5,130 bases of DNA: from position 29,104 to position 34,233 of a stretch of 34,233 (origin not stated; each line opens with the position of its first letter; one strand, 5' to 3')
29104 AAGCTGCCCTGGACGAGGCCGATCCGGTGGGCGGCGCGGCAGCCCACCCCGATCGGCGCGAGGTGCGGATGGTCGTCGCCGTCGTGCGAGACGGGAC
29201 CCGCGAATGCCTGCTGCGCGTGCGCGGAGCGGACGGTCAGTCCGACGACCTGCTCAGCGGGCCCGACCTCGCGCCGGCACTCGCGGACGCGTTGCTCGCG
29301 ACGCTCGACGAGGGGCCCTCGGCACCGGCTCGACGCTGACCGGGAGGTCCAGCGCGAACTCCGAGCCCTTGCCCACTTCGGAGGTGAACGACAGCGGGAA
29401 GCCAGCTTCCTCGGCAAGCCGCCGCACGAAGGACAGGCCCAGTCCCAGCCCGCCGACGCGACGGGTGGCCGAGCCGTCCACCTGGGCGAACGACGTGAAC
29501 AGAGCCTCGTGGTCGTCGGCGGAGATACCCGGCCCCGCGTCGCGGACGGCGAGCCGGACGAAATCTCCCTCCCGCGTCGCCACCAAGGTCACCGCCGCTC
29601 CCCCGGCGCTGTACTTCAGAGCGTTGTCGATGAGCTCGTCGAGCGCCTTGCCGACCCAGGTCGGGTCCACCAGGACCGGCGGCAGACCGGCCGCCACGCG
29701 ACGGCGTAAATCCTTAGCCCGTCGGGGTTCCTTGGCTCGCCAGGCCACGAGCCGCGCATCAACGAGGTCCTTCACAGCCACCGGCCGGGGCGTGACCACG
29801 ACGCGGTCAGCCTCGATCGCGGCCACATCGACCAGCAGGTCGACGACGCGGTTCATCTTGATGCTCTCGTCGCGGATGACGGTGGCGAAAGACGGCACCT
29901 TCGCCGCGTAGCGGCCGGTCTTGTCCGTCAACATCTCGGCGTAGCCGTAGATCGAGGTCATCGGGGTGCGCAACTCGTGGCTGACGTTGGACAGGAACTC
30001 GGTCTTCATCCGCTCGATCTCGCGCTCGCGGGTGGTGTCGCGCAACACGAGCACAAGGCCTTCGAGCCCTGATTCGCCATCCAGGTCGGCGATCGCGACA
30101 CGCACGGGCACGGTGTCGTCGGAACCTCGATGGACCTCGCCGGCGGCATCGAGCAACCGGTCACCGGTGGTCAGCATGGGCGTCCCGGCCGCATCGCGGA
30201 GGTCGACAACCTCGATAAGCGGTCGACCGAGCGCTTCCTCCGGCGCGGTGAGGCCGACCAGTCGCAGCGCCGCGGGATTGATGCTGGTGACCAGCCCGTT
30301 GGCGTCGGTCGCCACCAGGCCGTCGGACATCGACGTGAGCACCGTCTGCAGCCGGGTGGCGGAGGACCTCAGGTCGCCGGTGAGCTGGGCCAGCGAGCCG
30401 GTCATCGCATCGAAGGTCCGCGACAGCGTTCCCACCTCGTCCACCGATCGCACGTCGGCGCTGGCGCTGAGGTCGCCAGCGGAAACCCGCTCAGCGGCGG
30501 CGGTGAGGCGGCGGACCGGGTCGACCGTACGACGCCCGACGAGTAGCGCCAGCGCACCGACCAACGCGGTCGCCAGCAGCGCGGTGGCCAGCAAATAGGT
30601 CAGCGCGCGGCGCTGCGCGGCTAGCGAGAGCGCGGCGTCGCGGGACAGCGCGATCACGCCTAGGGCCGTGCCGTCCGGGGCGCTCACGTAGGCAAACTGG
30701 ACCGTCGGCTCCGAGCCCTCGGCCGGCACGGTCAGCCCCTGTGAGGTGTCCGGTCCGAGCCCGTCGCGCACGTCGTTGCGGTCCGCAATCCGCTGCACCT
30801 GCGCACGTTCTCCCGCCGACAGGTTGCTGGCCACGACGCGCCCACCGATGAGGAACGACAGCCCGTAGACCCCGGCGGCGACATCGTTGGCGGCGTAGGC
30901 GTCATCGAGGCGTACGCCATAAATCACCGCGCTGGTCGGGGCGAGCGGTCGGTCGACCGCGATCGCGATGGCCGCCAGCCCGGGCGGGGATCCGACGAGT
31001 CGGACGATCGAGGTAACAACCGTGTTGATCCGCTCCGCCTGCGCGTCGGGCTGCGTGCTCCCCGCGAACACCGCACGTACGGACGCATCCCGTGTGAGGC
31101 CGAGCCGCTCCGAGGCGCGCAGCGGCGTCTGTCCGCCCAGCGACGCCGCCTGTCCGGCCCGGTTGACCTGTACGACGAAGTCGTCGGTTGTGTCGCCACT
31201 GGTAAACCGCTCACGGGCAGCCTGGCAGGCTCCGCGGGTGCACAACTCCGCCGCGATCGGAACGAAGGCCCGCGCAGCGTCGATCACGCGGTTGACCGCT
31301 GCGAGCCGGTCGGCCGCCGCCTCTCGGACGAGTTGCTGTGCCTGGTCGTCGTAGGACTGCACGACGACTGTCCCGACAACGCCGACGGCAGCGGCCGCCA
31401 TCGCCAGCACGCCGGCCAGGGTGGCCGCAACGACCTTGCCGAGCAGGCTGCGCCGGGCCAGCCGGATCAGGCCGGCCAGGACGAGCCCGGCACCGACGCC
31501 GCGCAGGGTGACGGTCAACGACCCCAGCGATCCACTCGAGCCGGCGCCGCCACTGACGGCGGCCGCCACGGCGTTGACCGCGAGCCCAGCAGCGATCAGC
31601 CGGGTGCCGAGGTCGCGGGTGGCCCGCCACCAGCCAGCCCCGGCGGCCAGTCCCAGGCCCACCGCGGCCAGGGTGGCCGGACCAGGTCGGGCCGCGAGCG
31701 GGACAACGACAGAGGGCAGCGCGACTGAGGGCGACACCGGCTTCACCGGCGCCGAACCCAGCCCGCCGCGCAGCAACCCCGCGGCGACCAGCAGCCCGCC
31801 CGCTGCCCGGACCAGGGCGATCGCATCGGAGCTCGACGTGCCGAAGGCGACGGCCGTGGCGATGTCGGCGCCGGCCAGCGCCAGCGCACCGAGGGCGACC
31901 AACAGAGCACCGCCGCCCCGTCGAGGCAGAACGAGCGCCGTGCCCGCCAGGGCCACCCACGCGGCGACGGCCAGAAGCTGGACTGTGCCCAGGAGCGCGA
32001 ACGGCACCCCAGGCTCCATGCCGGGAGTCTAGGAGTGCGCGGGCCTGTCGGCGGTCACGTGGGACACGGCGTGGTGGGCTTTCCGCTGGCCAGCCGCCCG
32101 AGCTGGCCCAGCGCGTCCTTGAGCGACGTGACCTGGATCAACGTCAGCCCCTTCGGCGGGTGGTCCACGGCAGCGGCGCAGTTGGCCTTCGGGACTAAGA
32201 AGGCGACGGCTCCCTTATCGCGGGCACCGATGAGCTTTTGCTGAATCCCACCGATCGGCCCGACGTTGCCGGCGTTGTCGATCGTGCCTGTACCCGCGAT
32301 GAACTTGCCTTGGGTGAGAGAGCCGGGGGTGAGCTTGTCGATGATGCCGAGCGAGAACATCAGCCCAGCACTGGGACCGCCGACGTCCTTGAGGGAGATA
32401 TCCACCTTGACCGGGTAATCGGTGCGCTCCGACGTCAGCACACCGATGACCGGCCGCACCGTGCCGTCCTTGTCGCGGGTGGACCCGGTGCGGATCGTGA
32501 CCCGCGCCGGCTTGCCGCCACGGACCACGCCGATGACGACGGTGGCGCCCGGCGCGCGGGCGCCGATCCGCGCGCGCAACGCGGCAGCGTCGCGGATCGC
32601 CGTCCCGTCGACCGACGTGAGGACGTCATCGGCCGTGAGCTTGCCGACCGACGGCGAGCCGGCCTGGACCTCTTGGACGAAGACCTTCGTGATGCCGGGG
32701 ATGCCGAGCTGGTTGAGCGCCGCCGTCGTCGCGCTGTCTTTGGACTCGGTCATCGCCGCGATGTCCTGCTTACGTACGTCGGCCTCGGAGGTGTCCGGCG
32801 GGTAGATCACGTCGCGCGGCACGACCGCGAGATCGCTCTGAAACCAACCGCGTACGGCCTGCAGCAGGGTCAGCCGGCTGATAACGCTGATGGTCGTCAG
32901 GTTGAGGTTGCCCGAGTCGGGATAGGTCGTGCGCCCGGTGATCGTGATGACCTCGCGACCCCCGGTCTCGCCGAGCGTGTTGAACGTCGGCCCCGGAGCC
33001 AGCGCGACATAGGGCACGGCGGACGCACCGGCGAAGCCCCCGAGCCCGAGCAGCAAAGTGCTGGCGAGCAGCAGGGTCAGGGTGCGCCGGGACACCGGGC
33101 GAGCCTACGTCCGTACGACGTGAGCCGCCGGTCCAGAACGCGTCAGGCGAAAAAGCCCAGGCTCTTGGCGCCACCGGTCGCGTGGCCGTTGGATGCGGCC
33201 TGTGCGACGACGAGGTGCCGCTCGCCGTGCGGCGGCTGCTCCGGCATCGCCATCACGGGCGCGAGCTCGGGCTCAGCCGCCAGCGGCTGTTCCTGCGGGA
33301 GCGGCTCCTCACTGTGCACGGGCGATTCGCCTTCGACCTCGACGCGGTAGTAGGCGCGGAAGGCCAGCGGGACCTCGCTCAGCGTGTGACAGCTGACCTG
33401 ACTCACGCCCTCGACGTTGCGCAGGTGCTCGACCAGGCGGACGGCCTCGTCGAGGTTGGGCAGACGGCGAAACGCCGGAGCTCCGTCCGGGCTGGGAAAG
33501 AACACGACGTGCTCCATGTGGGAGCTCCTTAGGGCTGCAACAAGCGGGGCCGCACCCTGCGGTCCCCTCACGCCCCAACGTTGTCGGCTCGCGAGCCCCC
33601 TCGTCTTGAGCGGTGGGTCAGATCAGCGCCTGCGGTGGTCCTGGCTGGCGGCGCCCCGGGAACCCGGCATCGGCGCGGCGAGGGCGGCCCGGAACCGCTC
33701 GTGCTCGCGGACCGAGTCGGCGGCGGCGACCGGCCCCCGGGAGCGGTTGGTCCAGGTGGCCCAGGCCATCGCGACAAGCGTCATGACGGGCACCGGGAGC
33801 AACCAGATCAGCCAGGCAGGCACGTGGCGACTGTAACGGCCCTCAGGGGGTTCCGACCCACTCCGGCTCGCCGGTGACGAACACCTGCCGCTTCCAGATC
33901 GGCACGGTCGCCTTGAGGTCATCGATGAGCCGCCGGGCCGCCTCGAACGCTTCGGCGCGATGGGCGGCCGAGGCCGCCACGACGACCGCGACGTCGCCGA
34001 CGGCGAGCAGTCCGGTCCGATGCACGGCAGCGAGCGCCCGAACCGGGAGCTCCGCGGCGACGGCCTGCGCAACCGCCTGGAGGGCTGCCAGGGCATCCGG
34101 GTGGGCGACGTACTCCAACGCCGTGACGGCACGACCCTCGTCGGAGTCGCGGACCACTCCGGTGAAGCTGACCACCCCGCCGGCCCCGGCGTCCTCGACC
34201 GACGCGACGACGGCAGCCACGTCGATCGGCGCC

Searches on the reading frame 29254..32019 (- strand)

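Call 7: search_protein_families(library=pfam, proteins=[window:29254-32019:-], max_evalue=0.01)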
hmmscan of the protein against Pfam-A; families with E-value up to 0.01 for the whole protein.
window:29254-32019:- (921 aa): 7 families
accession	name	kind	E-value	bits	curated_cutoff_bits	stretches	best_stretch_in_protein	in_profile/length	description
PF02518.31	HATPase_c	-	5.3e-22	78.8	26.4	1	785-894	2-109/111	Histidine kinase-, DNA gyrase B-, and HSP90-like ATPase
PF00512.31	HisKA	-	4.8e-14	52.6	26.9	1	671-737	1-65/66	His Kinase A (phospho-acceptor) domain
PF00672.30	HAMP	-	6.5e-14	52.4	25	1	493-544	1-52/53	HAMP domain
PF00989.32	PAS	-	1.5e-07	31.8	22.6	1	556-606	2-51/113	PAS fold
PF13188.13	PAS_8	-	1.5e-07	31.5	21.8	1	556-609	2-54/65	PAS domain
PF08448.16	PAS_4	-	4.3e-07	30.6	23.1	1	561-667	1-110/110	PAS fold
PF13426.13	PAS_9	-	0.0073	17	27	0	566-663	2-102/103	PAS domain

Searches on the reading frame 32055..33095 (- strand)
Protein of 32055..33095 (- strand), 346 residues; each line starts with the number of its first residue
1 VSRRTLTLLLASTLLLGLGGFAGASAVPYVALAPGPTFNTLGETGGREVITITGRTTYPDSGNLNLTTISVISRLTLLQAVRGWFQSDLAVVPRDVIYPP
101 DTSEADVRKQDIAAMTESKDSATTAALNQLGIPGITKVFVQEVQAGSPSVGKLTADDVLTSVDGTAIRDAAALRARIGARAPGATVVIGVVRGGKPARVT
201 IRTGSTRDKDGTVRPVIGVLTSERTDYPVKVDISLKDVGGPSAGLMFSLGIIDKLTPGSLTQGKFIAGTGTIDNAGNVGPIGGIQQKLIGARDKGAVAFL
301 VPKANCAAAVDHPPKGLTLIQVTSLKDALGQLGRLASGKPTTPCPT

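Call 7: search_protein_families(library=pfam, proteins=[window:32055-33095:-], max_evalue=0.01)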
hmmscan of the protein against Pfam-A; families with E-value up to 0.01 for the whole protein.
window:32055-33095:- (346 aa): 5 families
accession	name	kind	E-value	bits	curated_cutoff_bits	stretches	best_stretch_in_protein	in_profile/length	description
PF13180.12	PDZ_2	-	7.3e-11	42.6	27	1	129-201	12-78/80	PDZ domain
PF05362.19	Lon_C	-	1.4e-08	35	21.1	1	240-324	109-194/205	Lon protease (S16) C-terminal proteolytic domain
PF00595.29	PDZ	-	0.00011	23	23.2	1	135-186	24-76/81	PDZ domain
PF19805.5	DUF6288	-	0.00041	20.1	26.3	1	138-168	3-33/402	Family of unknown function (DUF6288)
PF17820.7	PDZ_6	-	0.0079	16.4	27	0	140-178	2-41/54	PDZ domain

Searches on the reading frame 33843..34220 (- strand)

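Call 7: search_protein_families(library=pfam, proteins=[window:33843-34220:-], max_evalue=0.01)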
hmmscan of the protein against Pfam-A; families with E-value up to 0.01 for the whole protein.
window:33843-34220:- (125 aa): 1 family
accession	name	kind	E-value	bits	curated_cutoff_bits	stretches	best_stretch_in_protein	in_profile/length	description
PF02391.22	MoaE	-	6e-31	107.4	23.4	1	3-104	10-113/114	MoaE protein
